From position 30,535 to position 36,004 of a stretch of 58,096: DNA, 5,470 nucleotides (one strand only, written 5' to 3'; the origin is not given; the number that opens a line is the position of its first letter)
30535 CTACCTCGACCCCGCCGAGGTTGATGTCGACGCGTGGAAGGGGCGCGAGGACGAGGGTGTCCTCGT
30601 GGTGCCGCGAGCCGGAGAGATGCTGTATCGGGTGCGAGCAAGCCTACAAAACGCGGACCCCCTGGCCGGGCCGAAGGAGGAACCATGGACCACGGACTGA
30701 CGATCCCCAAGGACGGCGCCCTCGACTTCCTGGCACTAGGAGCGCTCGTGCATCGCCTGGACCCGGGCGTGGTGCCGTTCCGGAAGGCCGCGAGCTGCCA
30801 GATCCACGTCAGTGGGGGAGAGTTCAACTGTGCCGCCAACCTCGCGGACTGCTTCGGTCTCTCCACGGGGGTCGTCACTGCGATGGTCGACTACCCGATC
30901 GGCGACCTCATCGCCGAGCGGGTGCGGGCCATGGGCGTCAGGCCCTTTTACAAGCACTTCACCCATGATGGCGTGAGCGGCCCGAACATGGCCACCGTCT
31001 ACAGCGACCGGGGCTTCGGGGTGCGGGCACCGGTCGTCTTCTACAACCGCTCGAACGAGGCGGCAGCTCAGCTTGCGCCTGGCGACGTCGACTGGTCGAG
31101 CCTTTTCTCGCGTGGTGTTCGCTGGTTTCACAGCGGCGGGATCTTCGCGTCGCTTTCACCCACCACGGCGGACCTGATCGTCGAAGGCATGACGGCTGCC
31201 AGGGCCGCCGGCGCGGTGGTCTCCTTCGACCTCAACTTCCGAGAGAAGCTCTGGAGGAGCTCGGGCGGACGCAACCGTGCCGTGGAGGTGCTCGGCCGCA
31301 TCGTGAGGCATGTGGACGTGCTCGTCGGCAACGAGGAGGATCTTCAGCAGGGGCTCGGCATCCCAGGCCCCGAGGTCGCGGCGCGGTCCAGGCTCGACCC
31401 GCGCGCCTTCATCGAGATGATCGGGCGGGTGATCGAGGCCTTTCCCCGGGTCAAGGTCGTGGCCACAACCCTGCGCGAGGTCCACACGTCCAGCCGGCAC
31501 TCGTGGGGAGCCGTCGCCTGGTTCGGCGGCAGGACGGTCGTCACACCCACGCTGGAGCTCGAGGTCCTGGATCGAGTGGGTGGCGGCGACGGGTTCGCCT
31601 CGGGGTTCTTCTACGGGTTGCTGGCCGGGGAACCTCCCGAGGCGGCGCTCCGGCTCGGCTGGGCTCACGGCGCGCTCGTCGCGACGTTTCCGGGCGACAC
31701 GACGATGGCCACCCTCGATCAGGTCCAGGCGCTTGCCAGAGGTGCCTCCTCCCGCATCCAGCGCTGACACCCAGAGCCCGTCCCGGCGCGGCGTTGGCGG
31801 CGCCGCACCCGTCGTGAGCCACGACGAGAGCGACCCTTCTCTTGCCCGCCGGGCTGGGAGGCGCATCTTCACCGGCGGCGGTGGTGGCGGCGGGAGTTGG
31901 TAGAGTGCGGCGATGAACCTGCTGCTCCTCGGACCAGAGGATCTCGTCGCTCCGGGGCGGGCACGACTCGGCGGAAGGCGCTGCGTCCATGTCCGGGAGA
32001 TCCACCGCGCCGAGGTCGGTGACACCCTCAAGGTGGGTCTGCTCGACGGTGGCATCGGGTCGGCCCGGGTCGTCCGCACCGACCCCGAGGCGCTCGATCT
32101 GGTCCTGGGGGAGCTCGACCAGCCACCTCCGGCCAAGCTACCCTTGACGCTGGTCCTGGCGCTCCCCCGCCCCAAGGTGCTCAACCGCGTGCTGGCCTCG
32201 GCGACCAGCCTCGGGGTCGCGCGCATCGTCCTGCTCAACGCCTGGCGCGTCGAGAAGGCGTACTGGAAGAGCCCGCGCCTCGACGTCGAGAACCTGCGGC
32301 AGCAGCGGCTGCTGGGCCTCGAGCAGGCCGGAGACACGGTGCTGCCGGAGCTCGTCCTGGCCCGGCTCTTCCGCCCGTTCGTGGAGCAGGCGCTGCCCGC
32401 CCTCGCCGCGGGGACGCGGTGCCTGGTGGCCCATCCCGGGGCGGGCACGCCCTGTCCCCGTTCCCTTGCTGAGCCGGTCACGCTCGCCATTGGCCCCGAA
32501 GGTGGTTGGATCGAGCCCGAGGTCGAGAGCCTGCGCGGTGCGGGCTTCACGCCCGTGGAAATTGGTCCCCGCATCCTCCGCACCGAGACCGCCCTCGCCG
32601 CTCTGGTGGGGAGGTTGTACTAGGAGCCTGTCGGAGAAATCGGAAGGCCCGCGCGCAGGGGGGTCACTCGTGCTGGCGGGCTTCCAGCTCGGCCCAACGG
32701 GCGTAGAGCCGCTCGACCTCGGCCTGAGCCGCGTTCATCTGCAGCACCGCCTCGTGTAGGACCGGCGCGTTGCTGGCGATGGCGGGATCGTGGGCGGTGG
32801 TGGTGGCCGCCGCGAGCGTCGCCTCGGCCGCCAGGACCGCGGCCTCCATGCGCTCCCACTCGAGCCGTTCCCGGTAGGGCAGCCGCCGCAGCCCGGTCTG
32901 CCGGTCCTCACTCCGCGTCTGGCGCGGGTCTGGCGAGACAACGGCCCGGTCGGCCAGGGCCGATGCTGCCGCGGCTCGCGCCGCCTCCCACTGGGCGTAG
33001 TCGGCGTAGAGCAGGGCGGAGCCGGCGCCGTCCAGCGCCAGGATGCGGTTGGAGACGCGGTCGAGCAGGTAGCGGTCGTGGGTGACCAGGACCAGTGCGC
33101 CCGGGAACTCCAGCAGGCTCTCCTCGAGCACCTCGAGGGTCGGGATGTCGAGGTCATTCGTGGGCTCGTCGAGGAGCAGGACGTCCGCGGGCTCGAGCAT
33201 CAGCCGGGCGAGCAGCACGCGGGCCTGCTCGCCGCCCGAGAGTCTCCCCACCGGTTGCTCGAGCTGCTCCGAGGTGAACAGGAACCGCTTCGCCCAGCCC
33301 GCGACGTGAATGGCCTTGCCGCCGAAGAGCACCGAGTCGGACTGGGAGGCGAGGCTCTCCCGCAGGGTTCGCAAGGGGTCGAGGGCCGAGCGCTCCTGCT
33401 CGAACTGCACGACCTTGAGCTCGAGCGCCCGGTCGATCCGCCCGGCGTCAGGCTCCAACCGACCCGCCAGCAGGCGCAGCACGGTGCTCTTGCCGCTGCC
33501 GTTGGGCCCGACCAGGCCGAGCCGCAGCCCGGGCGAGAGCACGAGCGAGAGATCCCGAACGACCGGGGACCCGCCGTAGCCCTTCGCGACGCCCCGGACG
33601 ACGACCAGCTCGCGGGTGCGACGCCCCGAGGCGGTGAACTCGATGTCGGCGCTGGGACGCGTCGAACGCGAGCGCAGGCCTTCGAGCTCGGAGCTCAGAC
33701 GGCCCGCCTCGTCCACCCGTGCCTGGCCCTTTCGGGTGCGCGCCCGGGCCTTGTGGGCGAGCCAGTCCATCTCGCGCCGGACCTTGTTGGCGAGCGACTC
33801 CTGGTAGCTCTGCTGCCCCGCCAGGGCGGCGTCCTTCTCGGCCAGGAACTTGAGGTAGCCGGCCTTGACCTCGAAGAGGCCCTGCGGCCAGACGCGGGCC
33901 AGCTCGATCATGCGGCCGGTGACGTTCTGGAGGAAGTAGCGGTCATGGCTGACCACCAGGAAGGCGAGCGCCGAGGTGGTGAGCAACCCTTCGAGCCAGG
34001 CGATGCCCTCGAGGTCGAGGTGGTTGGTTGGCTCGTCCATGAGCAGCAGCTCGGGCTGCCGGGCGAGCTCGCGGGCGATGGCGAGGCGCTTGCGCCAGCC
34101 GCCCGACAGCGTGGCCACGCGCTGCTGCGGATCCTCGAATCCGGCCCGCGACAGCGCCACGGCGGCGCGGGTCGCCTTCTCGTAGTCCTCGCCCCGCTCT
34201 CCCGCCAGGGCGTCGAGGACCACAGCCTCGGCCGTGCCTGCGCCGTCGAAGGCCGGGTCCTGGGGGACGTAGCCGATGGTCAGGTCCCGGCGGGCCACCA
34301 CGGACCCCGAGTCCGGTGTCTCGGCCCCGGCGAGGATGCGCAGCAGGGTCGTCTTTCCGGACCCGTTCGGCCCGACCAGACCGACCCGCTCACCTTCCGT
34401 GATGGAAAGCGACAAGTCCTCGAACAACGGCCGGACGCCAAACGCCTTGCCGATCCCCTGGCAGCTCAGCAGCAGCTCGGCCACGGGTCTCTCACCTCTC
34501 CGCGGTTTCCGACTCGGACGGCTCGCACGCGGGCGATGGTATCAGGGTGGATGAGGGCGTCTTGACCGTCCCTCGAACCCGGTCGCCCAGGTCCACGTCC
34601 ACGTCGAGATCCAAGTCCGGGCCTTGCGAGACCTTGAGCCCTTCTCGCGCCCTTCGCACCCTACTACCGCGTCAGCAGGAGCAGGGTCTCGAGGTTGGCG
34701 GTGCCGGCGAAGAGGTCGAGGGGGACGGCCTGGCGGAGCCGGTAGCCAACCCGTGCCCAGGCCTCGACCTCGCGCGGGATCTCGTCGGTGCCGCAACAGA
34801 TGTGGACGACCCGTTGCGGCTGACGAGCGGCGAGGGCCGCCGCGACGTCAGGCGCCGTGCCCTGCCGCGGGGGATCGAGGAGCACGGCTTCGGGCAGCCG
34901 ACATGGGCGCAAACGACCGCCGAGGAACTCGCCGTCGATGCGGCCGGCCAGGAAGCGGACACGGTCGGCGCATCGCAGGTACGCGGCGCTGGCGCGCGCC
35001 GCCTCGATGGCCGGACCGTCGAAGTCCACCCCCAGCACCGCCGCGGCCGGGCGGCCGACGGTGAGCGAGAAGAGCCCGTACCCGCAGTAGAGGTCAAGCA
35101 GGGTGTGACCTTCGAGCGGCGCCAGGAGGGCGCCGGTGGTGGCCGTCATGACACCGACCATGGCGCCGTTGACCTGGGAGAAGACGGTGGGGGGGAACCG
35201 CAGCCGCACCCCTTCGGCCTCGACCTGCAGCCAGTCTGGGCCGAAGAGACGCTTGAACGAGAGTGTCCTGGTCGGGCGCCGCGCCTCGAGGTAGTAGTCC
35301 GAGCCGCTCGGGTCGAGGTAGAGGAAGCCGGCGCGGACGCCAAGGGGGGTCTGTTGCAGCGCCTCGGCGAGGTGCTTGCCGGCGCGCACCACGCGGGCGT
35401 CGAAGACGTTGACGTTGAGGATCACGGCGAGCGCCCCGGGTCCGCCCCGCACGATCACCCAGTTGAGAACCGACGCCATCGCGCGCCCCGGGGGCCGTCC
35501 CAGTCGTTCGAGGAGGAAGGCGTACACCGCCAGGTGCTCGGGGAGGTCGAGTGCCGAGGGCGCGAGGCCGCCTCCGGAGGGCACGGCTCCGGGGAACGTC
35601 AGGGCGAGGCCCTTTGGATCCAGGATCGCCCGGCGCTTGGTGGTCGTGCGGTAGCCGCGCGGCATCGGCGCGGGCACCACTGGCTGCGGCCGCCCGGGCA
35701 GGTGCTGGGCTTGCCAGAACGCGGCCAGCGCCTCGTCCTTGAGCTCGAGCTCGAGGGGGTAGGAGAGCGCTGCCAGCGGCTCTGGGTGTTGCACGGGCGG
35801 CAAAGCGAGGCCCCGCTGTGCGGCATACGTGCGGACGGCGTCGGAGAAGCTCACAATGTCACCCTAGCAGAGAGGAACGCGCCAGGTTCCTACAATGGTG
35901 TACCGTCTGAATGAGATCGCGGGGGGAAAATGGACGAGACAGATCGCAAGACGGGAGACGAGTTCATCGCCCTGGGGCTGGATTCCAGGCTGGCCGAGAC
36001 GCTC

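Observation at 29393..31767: LarA-family (nickel-pincer) epimerase translationally coupled to a second KdgK-like kinase inside a hexuronate regulon: candidate mannonate<->gluconate shunt into 6-phosphogluconate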

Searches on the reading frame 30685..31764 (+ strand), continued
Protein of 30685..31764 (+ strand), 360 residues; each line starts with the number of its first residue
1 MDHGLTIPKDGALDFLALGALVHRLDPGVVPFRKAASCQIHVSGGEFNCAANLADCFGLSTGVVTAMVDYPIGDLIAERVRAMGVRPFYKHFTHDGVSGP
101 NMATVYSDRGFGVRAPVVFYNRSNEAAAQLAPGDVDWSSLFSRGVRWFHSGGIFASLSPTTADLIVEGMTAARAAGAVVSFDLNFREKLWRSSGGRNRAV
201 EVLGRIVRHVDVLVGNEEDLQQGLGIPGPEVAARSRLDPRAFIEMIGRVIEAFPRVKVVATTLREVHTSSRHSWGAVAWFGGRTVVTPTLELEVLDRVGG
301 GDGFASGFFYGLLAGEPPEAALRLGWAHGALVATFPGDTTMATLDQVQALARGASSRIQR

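Call 66: search_protein_families(library=pfam, proteins=[L083:9800-11203:+, L083:327-1529:+, L088:9736-10692:+, L088:11173-12537:+, L119:10664-11704:+, L119:12835-14232:+, L143:3230-5272:+, L101:5962-7725:+, L096:1746-3020:-, L119:2688-4715:+], max_evalue=0.0001)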
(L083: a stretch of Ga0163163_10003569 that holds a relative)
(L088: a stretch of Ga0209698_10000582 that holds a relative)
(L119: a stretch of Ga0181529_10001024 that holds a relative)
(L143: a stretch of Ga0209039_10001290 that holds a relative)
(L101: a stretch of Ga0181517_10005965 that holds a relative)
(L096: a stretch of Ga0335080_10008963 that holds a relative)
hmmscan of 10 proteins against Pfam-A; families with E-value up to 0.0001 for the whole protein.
L083:9800-11203:+ (468 aa): 1 family
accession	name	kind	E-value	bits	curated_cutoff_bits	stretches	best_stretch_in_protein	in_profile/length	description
PF00156.33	Pribosyltran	-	3.5e-14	52.9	26.3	1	326-443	9-123/158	Phosphoribosyl transferase domain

L083:327-1529:+ (401 aa): 5 families
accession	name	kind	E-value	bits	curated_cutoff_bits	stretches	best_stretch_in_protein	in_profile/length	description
PF21783.3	YNCE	-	8.4e-28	98.1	27.1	1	93-384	41-332/339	YNCE-like beta-propeller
PF02239.22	Cytochrom_D1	-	1.1e-11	44.3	25.5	1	263-376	6-117/368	Cytochrome D1 heme domain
PF10282.15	Lactonase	-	3.7e-08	33.4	21.7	0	168-278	196-319/344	Lactonase, 7-bladed beta-propeller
PF25174.1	Beta-prop_THOC3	-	2.2e-07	30.6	305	1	153-270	78-192/272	THOC3 beta-propeller domain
PF08450.18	SGL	-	8.3e-05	22.7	26.3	0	296-379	138-225/246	SMP-30/Gluconolactonase/LRE-like region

L088:9736-10692:+ (319 aa): 4 families
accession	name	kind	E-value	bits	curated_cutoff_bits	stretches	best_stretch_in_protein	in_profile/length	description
PF00005.33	ABC_tran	-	1e-26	94.6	25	1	28-163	10-137/137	ABC transporter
PF13304.12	AAA_21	-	2.7e-13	51.1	27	1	118-193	221-298/304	AAA domain, putative AbiEii toxin, Type IV TA system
PF03193.22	RsgA_GTPase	-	1.7e-05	25.2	30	1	15-52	92-129/174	RsgA GTPase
PF13732.12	DrrA1-3_C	-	9.5e-05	23.5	27.4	0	248-302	27-80/81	ATP-binding protein DrrA1-3-like, C-terminal domain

L088:11173-12537:+ (455 aa): 3 families
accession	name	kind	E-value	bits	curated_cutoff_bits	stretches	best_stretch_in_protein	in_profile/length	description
PF00005.33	ABC_tran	-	4.4e-27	95.8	25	1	163-304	2-137/137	ABC transporter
PF13304.12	AAA_21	-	5.9e-10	40.1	27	0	267-339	229-304/304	AAA domain, putative AbiEii toxin, Type IV TA system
PF13476.12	AAA_23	-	6e-05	24.2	27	1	165-196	13-44/201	AAA domain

L119:10664-11704:+ (347 aa): 0 families

L119:12835-14232:+ (466 aa): 1 family
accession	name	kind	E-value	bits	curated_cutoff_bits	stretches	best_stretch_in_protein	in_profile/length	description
PF04916.18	Phospholip_B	-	6.4e-20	71.7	27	1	90-287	86-301/487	Phospholipase B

L143:3230-5272:+ (681 aa): 4 families
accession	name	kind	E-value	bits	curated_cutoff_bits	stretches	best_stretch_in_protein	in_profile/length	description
PF00456.26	Transketolase_N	-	1.1e-147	491.8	22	1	20-352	2-334/334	Transketolase, thiamine diphosphate binding domain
PF02779.29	Transket_pyr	-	4.9e-52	176.5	27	1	368-538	2-173/174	Transketolase, pyrimidine binding domain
PF22613.1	Transketolase_C_1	-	9.2e-39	132.6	27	1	554-667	1-113/113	Transketolase-like TK C-terminal domain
PF02780.25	Transketolase_C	-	1.1e-09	38.7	25.9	1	564-671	8-124/124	Transketolase, C-terminal domain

L101:5962-7725:+ (588 aa): 7 families
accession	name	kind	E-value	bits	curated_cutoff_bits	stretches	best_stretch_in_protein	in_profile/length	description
PF08275.17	DNAG_N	-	3.3e-42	144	26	1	126-252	2-128/128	DNA primase catalytic core, N-terminal domain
PF01807.25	Zn_ribbon_DnaG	-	2.3e-36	124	24.9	1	8-101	4-96/98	CHC2 zinc finger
PF13155.12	Toprim_2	-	1.5e-19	70.6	22.1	1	262-346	1-87/88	Toprim-like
PF13662.12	Toprim_4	-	1.1e-16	61.3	25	1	260-334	2-83/85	Toprim domain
PF01751.28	Toprim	-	4.4e-11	43.2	23.1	1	261-336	2-95/96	Toprim domain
PF10410.14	DnaB_bind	-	9.7e-08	32.6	20.6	1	369-420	4-55/56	DnaB-helicase binding domain of primase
PF13362.12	Toprim_3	-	1.5e-06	29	27.2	1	261-353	2-95/95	Toprim domain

L096:1746-3020:- (425 aa): 3 families
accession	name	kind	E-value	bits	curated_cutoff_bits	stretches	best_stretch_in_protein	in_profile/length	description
PF16576.10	HlyD_D23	-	1.5e-13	51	30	1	112-333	20-214/214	Barrel-sandwich domain of CusB or HlyD membrane-fusion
PF13437.12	HlyD_3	-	6.2e-12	46.6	22.2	1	222-324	2-97/106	HlyD family secretion protein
PF13533.13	Biotin_lipoyl_2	-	4.1e-08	33.3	29.8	1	112-143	1-32/32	Biotin-lipoyl like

L119:2688-4715:+ (676 aa): 5 families
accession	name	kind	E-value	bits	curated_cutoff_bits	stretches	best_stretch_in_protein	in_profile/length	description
PF00069.31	Pkinase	-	1.4e-43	149.6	31.7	1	94-344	1-253/263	Protein kinase domain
PF07714.23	PK_Tyr_Ser-Thr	-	7.1e-34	117.7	23.1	1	96-343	3-249/258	Protein tyrosine and serine/threonine kinase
PF01636.29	APH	-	4.9e-07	30.2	23.2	0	100-209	5-109/239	Phosphotransferase enzyme family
PF03109.22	ABC1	-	2.2e-06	27.4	22.9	1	168-242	144-218/244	ABC1 atypical kinase-like domain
PF06293.20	Kdo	-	4e-05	23.6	21.3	1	168-235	93-166/207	Lipopolysaccharide kinase (Kdo/WaaP) family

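Call 69: list_cluster_members(proteins=[window:30685-31764:+, L161:11322-12401:+, L004:11266-12345:+, L017:10743-11822:+, L011:8747-9826:+, L070:11289-12368:+])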
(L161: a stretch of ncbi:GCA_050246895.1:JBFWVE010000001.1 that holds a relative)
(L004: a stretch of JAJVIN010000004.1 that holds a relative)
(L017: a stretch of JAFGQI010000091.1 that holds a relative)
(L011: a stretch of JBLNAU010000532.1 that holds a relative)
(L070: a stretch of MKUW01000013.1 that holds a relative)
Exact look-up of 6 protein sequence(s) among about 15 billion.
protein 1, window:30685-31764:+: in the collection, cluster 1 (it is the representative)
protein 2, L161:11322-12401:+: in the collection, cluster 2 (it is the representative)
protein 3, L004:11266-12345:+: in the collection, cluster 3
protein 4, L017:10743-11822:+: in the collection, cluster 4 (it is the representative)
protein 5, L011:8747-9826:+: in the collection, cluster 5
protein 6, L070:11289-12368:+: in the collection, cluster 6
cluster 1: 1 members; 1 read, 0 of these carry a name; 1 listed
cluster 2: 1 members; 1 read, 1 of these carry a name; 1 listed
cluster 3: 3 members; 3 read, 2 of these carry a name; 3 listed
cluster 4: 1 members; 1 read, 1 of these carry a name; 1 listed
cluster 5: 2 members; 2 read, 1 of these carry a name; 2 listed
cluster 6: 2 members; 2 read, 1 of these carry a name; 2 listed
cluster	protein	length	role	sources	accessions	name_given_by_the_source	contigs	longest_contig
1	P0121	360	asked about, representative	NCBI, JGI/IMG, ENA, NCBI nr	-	-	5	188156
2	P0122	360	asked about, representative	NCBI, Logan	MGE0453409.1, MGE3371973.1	MAG: PfkB family carbohydrate kinase [Vicinamibacteria bacterium]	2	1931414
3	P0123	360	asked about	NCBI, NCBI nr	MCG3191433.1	MAG: 2-dehydro-3-deoxygluconokinase [Thermoanaerobaculia bacterium] | 2-dehydro-3-deoxygluconokinase [Thermoanaerobaculia bacterium]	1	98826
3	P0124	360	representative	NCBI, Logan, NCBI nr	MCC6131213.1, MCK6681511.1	MAG: sugar kinase [Acidobacteria bacterium] | sugar kinase [Acidobacteriota bacterium]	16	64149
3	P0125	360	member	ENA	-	-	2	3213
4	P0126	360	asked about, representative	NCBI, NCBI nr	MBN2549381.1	MAG: sugar kinase [Anaerolineales bacterium] | sugar kinase [Anaerolineales bacterium]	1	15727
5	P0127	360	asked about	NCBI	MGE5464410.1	MAG: PfkB family carbohydrate kinase [Syntrophothermus sp.]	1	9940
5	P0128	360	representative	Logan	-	-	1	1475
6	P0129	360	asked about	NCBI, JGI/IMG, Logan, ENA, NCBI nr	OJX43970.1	MAG: ribokinase [Chloroflexi bacterium 44-23]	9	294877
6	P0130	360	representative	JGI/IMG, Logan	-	-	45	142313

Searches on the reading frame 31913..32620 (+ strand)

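Call 10: search_protein_families(library=pfam, proteins=[window:31913-32620:+], max_evalue=0.001)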
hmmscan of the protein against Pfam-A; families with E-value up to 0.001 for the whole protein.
window:31913-32620:+ (236 aa): 1 family
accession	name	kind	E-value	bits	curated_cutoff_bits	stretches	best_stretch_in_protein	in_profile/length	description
PF04452.19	Methyltrans_RNA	-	6.8e-34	117.3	23.9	1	74-234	3-163/165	RNA methyltransferase domain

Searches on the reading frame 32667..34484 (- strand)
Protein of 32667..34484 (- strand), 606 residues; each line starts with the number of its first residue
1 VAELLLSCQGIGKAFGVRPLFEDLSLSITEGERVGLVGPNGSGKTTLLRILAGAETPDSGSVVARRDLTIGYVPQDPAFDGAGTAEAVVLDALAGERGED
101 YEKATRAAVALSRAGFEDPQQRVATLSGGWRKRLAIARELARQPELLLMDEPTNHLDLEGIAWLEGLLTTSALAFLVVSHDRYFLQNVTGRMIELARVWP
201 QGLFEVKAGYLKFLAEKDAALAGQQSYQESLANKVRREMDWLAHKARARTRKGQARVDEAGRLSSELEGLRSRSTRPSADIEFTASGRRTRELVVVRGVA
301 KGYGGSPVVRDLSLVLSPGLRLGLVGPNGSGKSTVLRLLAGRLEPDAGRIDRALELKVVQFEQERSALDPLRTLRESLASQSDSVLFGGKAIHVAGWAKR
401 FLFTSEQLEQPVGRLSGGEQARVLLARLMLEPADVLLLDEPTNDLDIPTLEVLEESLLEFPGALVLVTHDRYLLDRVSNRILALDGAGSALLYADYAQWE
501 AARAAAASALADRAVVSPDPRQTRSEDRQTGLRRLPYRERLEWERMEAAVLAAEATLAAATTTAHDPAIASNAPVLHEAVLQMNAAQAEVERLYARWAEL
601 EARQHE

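Call 10: search_protein_families(library=pfam, proteins=[window:32667-34484:-], max_evalue=0.001)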
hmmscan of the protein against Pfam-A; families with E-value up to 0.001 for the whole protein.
window:32667-34484:- (606 aa): 19 families
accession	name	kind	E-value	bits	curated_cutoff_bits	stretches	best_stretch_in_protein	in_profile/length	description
PF00005.33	ABC_tran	-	1.5e-57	194.4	25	2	22-154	2-137/137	ABC transporter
PF13304.12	AAA_21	-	4.3e-17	63.6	27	2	35-54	3-22/304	AAA domain, putative AbiEii toxin, Type IV TA system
PF16326.10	ABC_tran_CTD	-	8.4e-10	39.2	32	1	534-601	1-68/69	ABC transporter C-terminal domain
PF02463.25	SMC_N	-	1.9e-09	37.7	40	0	324-336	29-41/220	RecF/RecN/SMC N terminal domain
PF13401.12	AAA_22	-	2.9e-07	31.3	27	0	324-454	10-102/130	AAA domain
PF13476.12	AAA_23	-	3.1e-07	31.7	27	0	36-59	24-47/201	AAA domain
PF13555.12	AAA_29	-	3.3e-06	27.2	27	0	27-48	18-39/61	P-loop containing region of AAA domain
PF13238.12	AAA_18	-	3.6e-06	27.9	29.4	0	34-76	1-46/128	AAA domain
PF00004.35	AAA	-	7.3e-06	26.9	21.2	0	36-53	3-20/131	ATPase family associated with various cellular activities (AAA)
PF13175.12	AAA_15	-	1.6e-05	25.1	32.1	0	35-51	27-43/374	AAA ATPase domain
PF13671.12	AAA_33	-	2.7e-05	25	27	0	324-347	4-25/143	AAA domain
PF13521.12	AAA_28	-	2.7e-05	24.9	27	0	34-56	2-25/164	AAA domain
PF13604.12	AAA_30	-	4.4e-05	23.7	27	0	34-60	21-47/191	AAA domain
PF13191.12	AAA_16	-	5.1e-05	24.3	32.6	0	324-422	29-115/167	AAA ATPase domain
PF07728.20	AAA_5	-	7.1e-05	23.3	22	0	324-344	4-24/139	AAA domain (dynein-related subfamily)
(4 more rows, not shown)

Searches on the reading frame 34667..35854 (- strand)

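Call 10: search_protein_families(library=pfam, proteins=[window:34667-35854:-], max_evalue=0.001)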
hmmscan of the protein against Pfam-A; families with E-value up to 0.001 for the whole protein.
window:34667-35854:- (396 aa): 1 family
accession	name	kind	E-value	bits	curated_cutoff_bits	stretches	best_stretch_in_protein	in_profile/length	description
PF05958.17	tRNA_U5-meth_tr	-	4.6e-11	42.8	23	1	192-396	146-356/357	tRNA (Uracil-5-)-methyltransferase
